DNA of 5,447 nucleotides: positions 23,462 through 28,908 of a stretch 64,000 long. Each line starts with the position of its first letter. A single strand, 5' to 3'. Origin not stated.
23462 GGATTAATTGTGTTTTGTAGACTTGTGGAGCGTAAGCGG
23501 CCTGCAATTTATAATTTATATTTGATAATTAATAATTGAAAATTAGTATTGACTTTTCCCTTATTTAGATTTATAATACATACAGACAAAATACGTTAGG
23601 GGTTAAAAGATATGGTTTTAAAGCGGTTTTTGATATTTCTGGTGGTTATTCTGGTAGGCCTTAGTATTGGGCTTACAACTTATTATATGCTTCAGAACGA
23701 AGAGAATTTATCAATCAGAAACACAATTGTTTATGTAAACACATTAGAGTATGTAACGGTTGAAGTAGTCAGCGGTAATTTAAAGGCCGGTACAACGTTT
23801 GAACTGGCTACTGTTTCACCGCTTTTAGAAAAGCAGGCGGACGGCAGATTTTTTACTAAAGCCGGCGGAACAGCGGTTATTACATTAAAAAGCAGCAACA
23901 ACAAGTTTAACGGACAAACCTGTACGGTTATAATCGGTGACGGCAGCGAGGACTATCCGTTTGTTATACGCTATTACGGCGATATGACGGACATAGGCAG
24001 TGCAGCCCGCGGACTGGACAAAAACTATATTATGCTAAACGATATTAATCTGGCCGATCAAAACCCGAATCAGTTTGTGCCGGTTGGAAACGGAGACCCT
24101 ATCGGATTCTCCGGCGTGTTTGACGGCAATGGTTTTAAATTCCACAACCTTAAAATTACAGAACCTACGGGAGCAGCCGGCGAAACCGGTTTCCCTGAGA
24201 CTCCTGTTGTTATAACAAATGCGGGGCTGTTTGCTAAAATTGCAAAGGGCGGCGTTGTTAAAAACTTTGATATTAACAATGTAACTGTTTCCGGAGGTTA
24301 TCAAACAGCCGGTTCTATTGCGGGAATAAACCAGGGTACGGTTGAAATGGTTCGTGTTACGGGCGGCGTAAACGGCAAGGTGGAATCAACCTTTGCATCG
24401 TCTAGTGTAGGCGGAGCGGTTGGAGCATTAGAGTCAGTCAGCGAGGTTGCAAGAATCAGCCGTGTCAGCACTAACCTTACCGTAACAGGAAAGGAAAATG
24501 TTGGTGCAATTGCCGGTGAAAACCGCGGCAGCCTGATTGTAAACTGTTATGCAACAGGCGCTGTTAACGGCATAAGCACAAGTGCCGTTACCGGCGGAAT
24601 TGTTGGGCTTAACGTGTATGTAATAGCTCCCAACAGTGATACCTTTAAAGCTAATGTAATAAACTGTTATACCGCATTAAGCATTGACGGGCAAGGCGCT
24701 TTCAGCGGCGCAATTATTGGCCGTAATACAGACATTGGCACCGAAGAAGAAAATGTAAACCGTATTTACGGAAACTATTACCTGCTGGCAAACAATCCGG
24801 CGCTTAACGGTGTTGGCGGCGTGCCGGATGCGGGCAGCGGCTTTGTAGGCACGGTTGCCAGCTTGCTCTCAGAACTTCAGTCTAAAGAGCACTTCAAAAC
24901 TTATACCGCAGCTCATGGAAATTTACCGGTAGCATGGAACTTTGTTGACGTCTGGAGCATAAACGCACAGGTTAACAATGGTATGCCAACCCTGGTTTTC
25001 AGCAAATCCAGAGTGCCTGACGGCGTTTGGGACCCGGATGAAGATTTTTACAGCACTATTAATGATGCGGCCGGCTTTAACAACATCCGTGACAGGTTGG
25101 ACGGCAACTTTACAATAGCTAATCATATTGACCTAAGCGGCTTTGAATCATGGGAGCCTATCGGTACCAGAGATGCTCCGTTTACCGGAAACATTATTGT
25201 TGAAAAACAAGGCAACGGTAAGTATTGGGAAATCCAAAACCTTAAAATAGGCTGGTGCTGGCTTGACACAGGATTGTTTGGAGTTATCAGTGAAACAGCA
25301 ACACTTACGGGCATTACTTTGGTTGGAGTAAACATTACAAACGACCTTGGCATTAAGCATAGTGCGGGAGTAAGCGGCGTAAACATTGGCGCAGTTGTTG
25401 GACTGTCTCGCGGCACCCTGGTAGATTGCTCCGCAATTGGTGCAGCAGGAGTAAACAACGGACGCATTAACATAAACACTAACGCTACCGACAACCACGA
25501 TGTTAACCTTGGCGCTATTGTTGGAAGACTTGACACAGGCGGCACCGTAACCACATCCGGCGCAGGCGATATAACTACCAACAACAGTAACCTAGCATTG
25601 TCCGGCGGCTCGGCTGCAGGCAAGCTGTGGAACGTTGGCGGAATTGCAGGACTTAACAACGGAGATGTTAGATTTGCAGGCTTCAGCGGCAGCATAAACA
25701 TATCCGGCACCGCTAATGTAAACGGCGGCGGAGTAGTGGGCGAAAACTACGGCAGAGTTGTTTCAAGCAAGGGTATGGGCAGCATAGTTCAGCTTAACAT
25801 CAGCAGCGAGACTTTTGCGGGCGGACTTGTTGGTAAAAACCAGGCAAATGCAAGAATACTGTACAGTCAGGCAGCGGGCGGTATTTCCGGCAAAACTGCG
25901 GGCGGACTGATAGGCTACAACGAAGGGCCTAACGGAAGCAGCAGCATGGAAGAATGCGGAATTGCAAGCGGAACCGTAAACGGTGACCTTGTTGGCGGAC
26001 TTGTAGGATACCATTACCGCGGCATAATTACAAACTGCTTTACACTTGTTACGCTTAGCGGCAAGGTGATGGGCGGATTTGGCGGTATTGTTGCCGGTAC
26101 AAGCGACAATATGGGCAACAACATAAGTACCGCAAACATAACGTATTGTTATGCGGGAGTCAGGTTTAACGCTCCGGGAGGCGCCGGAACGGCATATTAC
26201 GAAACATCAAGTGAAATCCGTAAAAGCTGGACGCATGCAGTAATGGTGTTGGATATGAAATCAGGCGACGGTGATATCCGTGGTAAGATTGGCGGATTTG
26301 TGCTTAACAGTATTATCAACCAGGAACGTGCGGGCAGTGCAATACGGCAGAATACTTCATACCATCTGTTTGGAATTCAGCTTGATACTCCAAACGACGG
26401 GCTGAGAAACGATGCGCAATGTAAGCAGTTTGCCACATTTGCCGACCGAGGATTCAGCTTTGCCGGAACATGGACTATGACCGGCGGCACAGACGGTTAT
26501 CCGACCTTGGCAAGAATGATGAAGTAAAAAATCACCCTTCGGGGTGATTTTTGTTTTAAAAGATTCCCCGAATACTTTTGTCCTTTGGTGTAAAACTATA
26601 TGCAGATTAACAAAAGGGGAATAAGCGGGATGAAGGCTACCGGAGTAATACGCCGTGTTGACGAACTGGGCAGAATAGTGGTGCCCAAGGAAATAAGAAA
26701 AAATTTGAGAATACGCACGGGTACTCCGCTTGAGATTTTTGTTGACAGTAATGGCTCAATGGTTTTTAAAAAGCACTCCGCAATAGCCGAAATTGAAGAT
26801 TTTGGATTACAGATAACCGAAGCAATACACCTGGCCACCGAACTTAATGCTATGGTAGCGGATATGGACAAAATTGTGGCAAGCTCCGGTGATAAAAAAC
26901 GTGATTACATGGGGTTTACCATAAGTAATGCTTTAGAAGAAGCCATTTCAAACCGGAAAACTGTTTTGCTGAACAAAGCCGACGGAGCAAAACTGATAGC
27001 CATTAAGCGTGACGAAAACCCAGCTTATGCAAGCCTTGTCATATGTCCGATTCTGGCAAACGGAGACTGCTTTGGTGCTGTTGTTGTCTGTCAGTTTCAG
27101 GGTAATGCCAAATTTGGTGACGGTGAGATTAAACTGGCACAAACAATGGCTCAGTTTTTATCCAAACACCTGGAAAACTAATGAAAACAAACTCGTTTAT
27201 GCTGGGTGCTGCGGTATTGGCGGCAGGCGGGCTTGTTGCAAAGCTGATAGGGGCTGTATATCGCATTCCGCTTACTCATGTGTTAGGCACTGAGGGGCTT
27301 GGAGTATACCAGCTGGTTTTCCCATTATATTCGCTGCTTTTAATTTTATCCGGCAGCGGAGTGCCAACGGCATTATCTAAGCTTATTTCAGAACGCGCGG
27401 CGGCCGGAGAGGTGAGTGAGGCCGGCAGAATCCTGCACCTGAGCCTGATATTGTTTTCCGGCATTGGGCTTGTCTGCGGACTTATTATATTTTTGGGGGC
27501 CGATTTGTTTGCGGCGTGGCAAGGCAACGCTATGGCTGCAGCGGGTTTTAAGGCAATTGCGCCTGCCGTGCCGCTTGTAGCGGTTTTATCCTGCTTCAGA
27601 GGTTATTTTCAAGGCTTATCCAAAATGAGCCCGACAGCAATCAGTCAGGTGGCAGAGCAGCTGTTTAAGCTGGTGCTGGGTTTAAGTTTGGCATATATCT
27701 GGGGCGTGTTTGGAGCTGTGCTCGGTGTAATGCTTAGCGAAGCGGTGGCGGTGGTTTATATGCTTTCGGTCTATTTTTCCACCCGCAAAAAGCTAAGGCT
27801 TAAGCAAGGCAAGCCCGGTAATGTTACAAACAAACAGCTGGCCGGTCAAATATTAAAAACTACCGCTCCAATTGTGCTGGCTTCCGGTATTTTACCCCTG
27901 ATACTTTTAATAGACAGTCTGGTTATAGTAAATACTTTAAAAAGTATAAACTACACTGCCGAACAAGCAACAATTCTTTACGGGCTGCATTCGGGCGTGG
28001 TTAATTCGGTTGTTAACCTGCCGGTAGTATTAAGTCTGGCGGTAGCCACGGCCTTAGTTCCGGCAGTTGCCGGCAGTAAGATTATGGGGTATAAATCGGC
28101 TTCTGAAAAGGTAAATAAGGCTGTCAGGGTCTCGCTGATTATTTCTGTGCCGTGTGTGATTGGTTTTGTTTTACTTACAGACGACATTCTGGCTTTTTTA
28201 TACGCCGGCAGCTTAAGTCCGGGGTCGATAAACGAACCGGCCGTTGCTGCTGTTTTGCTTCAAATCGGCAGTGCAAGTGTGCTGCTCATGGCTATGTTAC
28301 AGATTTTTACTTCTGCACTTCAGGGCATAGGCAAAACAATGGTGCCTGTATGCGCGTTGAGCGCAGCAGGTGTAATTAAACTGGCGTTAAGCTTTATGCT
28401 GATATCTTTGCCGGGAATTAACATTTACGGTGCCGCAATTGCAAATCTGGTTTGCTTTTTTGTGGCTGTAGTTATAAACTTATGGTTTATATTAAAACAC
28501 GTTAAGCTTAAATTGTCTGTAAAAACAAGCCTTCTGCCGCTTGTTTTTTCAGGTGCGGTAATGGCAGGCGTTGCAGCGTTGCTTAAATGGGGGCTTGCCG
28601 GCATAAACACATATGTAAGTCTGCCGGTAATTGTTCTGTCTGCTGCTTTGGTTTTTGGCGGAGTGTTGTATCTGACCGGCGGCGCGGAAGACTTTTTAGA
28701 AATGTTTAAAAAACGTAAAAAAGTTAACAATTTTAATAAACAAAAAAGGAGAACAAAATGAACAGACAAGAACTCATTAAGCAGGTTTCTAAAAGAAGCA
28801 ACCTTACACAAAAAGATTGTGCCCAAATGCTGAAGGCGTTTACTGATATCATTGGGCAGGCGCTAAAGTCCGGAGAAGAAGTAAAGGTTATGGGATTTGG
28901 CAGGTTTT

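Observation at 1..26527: Tandem locus of three giant GLUG-type solenoid envelope proteins (>8,700 codons, 41% of the window)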

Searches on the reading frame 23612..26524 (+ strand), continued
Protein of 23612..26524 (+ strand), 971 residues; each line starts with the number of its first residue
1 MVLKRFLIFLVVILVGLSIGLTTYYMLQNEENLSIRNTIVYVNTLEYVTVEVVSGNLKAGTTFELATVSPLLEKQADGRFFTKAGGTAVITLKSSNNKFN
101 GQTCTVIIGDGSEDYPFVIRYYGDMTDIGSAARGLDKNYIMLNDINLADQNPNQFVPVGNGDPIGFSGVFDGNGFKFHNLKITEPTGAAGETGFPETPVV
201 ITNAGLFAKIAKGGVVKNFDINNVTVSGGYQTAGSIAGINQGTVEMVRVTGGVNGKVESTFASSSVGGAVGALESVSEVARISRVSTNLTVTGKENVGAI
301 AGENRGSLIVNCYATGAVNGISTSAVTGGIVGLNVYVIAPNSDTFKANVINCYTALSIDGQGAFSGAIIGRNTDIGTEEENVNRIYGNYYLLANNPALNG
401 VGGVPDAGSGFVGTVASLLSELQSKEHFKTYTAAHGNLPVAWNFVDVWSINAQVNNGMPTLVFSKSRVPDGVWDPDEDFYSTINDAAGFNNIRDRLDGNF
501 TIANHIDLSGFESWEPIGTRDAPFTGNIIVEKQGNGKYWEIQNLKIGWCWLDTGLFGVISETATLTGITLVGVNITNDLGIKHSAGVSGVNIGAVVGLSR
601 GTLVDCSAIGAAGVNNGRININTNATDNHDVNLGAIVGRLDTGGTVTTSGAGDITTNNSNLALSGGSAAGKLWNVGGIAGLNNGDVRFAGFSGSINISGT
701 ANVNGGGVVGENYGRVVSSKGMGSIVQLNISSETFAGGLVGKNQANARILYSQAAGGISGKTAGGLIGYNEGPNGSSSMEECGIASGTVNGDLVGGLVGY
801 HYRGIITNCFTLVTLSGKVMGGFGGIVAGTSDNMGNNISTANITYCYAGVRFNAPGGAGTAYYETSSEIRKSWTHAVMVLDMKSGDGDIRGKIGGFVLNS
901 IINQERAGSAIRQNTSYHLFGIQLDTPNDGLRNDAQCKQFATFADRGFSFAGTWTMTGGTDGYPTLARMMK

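Call 87: search_solved_structures(query=A1, max_evalue=1, show_alignments=1)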
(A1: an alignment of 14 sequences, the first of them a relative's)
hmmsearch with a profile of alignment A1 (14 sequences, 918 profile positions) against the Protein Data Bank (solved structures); distinct sequences matched with E-value up to 1: 8.
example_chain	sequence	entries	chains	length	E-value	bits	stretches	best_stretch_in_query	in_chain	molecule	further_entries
3n6z_A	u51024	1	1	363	1.8e-11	46.1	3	109-231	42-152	putative immunoglobulin A1 protease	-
7jgj_A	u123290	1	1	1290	8.3e-11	43.9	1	469-710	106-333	Immunoglobulin A1 protease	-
6xjb_A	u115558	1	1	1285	8.4e-11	43.9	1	469-710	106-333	Immunoglobulin A1 protease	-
6xja_P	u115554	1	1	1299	8.4e-11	43.9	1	470-710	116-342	Immunoglobulin A1 protease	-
7f94_A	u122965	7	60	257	0.33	12.2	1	3-56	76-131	A C-terminal deletion mutant of gap junction alpha-1 protein (Cx43-M257) | Gap junction alpha-1 protein | C-terminal deletion mutant of gap junction alpha-1 pro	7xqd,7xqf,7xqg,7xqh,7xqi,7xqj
8xbm_A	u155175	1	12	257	0.33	12.2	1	3-56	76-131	Gap junction alpha-1 protein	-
9inz_A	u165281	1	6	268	0.36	12.1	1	3-56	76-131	Gap junction alpha-1 protein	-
7f92_A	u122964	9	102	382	0.62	11.3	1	3-56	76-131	Gap junction alpha-1 protein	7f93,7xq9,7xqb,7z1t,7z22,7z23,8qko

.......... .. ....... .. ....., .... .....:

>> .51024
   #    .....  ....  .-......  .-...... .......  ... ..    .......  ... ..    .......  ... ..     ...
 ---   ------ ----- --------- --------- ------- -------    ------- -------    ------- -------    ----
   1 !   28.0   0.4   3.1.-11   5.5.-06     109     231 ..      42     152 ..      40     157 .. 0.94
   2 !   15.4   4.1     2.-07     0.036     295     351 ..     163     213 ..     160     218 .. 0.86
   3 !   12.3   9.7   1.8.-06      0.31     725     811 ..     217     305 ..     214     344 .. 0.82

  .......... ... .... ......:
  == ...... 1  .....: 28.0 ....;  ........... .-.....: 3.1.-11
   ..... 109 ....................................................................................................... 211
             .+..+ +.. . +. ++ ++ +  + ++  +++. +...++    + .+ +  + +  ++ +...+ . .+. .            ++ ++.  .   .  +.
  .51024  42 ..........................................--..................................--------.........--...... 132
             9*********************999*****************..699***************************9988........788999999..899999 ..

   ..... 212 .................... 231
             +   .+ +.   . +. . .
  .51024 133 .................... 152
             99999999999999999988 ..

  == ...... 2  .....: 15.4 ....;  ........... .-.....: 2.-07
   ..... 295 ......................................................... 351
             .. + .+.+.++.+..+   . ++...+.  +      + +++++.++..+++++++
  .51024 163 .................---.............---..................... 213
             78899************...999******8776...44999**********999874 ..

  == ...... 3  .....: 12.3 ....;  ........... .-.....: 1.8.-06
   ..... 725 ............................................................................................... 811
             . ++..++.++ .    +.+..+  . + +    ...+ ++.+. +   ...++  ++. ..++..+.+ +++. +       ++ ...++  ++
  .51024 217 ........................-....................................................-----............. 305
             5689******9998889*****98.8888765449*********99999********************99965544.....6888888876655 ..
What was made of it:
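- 23612..26527 (+): Gene C, 971 aa (NCBI MCL2540142.1). Layout: N-terminal signal-anchor helix (23612-23698); small Ig-like sandwich (23699-23947); beta-helix module C1 (23948-25006); module C2 (25043-26524). Profile against PDB sequences: E = 1.8e-11 and 8e-11 (call 87).
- The C-family profile hits 3n6z at E = 1.8e-11 and the IgA1P chain segment 106-333 at E = 8e-11, including the head motif (call 87).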

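Call 90: fold_search(model_id=the predicted structure, library=viral)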
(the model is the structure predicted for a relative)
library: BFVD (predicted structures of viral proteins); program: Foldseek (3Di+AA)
matches with E <= 10: 736; with E <= 0.001: 9
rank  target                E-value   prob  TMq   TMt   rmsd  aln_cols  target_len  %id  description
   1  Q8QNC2                4.6e-15  1.00  0.29  0.23  24.5       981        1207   15  EsV-1-160 [Ectocarpus siliculosus virus 1 (isolate New Zealand/Kaikoura/1988)]
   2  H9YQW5                2.7e-08  1.00  0.26  0.47   4.8       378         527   20  (no name in the UniProt tables at hand)
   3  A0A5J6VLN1            1.4e-07  1.00  0.21  0.36  16.5       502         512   16  Uncharacterized protein [Megaviridae environmental sample]
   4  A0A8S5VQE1            1.9e-07  1.00  0.23  0.38   8.6       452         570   18  (no name in the UniProt tables at hand)
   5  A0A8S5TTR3            4.9e-07  1.00  0.24  0.42  10.4       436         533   18  Putative immunoglobulin A1 protease [Siphoviridae sp. ct5jB2]
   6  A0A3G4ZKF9            8.4e-07  1.00  0.16  0.26  22.8       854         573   12  Uncharacterized protein [Terrestrivirus sp.]
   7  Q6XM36                1.8e-04  1.00  0.16  0.23  22.2       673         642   11  FirrV-1-A51 [Feldmannia irregularis virus a]
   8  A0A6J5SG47            5.4e-04  0.60  0.14  0.13  37.8      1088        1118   11  Pectate lyase superfamily protein [uncultured Caudovirales phage]
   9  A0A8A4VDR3            8.8e-04  1.00  0.08  0.48   2.2        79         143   13  (no name in the UniProt tables at hand)
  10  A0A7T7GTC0            1.1e-03  1.00  0.08  0.11   9.6        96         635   12  (no name in the UniProt tables at hand)
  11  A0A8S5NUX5            2.2e-03  1.00  0.07  0.11   2.2        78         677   17  GDSL like Lipase Acylhydrolase [Myoviridae sp. cte5Z19]
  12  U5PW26                2.3e-03  1.00  0.08  0.43   2.2        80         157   15  Decoration protein [Acinetobacter phage Presley]
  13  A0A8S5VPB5            2.5e-03  1.00  0.08  0.15   8.2        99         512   15  (no name in the UniProt tables at hand)
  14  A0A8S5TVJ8            2.7e-03  1.00  0.07  0.20   4.6        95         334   18  Distal tail protein [Siphoviridae sp. ctx254]
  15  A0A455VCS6            3.6e-03  1.00  0.07  0.39   2.5        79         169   14  Structural protein [Lactococcus phage phiQ1]
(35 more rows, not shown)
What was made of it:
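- A weak viral hit is to a 'pectate lyase superfamily protein' (E = 5e-4, prob 0.6, call 90).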

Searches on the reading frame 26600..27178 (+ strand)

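Call 46: search_protein_families(library=pfam, proteins=[window:26600-27178:+], max_evalue=0.00001)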
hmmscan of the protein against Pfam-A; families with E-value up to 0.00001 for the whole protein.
window:26600-27178:+ (193 aa): 3 families
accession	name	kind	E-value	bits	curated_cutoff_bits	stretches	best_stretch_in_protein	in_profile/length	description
PF15714.11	SpoVT_C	-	1.2e-33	116.4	27.5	1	64-192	1-128/128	Stage V sporulation protein T C-terminal, transcription factor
PF04014.23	MazE_antitoxin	-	1.3e-09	38.3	24.7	1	17-55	1-39/48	Antidote-toxin recognition MazE, bacterial antitoxin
PF01590.32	GAF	-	2.8e-06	28.3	22.4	1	112-190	55-132/133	GAF domain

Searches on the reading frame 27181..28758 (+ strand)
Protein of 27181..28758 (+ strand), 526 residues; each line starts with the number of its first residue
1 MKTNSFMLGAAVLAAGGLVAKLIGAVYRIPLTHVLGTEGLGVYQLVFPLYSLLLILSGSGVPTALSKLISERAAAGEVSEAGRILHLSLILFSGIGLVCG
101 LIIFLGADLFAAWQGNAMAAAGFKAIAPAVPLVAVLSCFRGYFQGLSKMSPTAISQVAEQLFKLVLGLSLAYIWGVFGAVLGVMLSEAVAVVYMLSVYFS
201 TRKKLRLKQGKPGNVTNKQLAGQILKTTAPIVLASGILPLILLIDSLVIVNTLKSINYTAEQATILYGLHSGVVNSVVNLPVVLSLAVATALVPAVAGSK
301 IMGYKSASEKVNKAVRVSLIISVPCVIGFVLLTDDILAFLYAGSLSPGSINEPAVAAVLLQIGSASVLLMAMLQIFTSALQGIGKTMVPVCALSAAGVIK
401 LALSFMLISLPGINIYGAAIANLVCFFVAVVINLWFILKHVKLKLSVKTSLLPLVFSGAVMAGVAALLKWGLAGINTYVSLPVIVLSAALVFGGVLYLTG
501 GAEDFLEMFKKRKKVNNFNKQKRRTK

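Call 46: search_protein_families(library=pfam, proteins=[window:27181-28758:+], max_evalue=0.00001)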
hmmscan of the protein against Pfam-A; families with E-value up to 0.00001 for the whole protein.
window:27181-28758:+ (526 aa): 2 families
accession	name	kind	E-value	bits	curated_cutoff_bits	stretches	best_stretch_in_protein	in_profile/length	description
PF01943.22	Polysacc_synt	-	2.6e-32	112.8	28.2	1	9-297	4-271/274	Polysaccharide biosynthesis protein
PF01554.23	MatE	-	3.9e-09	36.9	24.9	1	25-167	14-159/161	MatE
